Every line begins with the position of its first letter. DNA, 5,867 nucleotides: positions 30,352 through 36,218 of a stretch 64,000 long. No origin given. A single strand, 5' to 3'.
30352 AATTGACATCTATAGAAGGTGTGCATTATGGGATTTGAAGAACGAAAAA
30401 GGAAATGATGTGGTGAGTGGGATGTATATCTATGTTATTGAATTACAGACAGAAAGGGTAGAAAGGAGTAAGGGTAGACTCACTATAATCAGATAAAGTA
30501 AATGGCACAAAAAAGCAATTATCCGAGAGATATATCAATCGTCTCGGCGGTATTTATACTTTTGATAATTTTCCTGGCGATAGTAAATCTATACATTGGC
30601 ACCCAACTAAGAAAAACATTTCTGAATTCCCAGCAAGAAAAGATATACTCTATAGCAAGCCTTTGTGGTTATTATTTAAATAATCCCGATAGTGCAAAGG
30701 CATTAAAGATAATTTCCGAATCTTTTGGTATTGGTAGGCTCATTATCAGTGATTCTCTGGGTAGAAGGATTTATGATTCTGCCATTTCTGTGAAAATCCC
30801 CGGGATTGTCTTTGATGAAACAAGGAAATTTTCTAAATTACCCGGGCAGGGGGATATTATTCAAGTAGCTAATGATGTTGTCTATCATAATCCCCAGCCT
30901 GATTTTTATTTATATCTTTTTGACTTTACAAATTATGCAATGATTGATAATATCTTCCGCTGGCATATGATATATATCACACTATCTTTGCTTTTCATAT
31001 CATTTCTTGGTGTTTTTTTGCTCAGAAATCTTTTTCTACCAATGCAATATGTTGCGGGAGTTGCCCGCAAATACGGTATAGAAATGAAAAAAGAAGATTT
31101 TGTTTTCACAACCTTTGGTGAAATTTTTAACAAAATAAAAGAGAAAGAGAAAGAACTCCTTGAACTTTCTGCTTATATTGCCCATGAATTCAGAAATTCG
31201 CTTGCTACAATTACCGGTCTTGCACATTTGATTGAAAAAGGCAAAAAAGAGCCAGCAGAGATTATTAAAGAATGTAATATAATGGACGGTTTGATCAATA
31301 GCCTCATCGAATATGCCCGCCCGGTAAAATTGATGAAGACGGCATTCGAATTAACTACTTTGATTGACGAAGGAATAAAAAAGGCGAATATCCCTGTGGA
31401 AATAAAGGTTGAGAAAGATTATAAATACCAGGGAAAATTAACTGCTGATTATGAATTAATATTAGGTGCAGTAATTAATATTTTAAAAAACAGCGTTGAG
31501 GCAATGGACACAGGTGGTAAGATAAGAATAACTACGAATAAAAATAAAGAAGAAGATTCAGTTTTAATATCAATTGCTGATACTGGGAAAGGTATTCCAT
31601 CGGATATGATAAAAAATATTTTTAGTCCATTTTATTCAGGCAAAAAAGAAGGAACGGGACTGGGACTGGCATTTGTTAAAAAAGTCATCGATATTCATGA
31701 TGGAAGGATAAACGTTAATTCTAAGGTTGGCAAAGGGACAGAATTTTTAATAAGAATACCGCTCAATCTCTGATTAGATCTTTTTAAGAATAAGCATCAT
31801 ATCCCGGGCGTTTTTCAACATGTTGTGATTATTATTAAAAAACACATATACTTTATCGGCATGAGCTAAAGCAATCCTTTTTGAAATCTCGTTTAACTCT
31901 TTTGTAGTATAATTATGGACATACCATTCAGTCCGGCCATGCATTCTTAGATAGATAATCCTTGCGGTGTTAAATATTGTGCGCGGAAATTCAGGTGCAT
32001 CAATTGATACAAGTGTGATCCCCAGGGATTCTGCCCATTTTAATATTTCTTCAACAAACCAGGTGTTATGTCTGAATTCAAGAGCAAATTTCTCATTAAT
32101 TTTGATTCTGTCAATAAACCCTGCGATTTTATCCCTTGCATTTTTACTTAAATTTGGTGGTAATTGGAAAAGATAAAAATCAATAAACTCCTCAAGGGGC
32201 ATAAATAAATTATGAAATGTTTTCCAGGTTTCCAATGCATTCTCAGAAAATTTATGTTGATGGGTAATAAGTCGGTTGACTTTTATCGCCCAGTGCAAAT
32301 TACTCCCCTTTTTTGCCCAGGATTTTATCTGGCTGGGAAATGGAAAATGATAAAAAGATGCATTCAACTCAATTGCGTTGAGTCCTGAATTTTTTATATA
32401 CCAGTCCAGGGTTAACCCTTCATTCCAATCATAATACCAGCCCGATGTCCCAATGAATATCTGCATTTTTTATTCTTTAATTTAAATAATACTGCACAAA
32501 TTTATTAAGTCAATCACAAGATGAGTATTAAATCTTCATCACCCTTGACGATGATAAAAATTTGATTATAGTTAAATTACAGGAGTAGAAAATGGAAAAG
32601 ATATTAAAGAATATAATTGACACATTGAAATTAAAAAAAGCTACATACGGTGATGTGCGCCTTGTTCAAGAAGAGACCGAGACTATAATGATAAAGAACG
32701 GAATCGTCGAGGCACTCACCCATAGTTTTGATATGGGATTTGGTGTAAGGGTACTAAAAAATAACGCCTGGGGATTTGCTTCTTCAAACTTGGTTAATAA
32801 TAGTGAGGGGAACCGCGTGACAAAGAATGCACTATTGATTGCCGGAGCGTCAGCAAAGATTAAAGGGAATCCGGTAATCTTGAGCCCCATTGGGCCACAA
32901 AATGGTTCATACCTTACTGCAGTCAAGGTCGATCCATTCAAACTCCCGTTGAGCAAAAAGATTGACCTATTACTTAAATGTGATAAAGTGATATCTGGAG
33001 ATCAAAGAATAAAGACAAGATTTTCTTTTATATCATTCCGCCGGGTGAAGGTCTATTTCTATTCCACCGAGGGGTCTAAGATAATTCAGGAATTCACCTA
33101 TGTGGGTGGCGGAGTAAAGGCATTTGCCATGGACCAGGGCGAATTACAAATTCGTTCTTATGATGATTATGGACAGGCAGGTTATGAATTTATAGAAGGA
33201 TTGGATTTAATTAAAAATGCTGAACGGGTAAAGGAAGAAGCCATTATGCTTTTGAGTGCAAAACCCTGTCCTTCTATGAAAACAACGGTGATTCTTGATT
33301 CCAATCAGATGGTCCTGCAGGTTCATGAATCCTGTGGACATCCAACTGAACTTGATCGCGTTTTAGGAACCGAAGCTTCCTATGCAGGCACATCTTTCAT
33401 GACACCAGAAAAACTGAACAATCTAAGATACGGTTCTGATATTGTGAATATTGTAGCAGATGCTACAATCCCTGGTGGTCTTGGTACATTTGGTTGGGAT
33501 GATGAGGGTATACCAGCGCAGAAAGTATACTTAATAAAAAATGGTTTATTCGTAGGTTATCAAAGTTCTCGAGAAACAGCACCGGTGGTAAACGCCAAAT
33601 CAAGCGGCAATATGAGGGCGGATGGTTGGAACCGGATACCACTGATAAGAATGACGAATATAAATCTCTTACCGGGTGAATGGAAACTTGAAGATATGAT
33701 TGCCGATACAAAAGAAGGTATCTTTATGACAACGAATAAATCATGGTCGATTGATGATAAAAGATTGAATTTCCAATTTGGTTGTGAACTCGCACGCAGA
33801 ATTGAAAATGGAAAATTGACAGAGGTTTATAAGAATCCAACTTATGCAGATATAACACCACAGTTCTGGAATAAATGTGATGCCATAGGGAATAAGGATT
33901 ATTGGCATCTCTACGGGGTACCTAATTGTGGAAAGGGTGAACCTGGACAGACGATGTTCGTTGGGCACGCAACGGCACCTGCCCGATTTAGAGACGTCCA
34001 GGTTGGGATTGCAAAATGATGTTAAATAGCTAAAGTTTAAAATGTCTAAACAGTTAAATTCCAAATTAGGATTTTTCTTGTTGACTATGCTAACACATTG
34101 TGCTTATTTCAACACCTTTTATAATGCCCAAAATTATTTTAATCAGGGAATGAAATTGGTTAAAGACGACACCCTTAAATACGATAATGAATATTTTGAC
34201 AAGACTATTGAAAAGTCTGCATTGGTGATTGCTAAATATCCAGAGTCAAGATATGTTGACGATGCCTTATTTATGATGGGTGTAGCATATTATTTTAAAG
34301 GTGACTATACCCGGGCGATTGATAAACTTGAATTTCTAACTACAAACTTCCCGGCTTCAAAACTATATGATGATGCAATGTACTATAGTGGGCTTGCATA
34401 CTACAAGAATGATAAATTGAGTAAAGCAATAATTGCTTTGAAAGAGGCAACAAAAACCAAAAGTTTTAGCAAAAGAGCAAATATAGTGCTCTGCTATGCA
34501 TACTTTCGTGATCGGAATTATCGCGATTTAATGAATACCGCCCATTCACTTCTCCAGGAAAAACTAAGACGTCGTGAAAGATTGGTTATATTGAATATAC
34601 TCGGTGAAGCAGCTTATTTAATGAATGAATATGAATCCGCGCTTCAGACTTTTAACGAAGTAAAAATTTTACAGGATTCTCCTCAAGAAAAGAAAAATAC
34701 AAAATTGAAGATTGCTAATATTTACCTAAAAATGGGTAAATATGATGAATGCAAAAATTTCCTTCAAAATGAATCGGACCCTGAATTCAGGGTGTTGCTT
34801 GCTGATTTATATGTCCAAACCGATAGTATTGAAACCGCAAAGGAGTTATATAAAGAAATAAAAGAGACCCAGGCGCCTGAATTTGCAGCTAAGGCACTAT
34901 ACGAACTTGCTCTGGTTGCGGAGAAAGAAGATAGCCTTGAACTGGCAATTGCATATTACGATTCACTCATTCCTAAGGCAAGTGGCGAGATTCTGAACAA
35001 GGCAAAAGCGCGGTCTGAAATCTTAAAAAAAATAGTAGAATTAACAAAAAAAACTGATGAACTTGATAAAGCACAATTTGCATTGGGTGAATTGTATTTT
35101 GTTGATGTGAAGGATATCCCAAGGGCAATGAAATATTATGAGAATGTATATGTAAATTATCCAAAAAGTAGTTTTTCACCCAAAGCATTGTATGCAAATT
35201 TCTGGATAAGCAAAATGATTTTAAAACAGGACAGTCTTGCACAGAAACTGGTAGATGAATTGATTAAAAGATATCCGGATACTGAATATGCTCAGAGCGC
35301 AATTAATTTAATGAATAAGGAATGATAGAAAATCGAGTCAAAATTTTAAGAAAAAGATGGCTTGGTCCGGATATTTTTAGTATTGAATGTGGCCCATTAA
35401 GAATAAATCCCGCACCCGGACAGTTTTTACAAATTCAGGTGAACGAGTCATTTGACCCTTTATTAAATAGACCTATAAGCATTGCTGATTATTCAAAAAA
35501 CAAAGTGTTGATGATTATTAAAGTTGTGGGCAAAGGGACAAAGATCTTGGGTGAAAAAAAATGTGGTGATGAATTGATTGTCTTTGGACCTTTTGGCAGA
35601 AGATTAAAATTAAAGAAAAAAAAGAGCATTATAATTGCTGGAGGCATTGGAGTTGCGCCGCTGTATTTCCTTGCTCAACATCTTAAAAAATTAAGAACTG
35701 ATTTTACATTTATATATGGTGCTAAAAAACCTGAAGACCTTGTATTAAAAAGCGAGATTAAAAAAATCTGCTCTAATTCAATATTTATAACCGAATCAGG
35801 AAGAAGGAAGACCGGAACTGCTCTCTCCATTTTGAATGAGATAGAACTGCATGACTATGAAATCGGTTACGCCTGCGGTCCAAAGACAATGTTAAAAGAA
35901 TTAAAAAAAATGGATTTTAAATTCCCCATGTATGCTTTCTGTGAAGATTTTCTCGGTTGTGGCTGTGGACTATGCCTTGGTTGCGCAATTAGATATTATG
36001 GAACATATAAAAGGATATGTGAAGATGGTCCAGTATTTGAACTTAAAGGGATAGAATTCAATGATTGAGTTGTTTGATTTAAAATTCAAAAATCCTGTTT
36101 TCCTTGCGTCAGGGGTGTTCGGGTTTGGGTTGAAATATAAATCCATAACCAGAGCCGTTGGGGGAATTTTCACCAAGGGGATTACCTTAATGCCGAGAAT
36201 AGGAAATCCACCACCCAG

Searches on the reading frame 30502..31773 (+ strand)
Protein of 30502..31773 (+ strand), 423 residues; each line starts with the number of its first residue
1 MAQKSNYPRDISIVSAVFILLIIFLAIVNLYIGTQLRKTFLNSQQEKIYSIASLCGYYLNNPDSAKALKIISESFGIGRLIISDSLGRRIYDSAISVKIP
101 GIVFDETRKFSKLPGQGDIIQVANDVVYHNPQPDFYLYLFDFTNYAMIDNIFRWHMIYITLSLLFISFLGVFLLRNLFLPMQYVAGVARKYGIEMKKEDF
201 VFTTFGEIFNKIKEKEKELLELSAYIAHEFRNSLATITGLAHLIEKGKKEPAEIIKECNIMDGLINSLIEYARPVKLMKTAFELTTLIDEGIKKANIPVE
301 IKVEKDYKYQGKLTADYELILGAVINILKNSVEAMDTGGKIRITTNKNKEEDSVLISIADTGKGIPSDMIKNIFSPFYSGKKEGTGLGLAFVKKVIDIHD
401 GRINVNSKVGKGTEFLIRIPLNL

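Call 11: search_protein_families(library=pfam, proteins=[window:30502-31773:+], max_evalue=0.001)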
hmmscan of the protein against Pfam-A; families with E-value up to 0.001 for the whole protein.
window:30502-31773:+ (423 aa): 4 families
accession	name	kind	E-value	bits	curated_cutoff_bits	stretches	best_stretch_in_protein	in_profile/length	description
PF02518.31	HATPase_c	-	6.8e-25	88.1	26.4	1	320-422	6-110/111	Histidine kinase-, DNA gyrase B-, and HSP90-like ATPase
PF00512.31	HisKA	-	9.9e-08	32.4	26.9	1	220-273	3-62/66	His Kinase A (phospho-acceptor) domain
PF14501.12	HATPase_c_5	-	1.1e-05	25.7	22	1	324-408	10-91/102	GHKL domain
PF13589.12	HATPase_c_3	-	3.1e-05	24.4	25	1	321-381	4-60/137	Histidine kinase-, DNA gyrase B-, and HSP90-like ATPase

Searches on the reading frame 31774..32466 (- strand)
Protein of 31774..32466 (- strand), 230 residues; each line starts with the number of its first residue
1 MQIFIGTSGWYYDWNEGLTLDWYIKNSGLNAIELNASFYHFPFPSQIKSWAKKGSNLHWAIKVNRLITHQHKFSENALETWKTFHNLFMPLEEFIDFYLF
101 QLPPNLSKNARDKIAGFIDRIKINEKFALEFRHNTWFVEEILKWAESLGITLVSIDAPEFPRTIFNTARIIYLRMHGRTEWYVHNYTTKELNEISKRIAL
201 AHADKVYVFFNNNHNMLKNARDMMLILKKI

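Call 11: search_protein_families(library=pfam, proteins=[window:31774-32466:-], max_evalue=0.001)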
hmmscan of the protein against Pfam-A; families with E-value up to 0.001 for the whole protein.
window:31774-32466:- (230 aa): 1 family
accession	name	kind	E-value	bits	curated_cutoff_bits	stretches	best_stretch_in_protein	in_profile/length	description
PF01904.24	DUF72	-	9e-46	157.1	25.3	1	18-224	9-215/217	Protein of unknown function DUF72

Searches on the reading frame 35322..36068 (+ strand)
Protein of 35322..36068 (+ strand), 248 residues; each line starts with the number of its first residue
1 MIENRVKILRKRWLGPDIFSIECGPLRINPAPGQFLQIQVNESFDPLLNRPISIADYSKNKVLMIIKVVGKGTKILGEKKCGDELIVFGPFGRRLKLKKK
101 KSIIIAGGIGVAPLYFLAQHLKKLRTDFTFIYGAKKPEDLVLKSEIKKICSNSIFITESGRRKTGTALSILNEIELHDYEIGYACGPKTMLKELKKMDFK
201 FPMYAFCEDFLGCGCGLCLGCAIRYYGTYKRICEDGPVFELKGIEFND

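Call 11: search_protein_families(library=pfam, proteins=[window:35322-36068:+], max_evalue=0.001)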
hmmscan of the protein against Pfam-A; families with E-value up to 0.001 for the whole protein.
window:35322-36068:+ (248 aa): 2 families
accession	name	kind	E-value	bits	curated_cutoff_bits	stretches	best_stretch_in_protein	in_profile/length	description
PF10418.14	DHODB_Fe-S_bind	-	4e-10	39.7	23.9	1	208-242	1-38/41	Iron-sulfur cluster binding domain of dihydroorotate dehydrogenase B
PF00175.26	NAD_binding_1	-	1.8e-06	29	22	1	105-194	2-107/109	Oxidoreductase NAD-binding domain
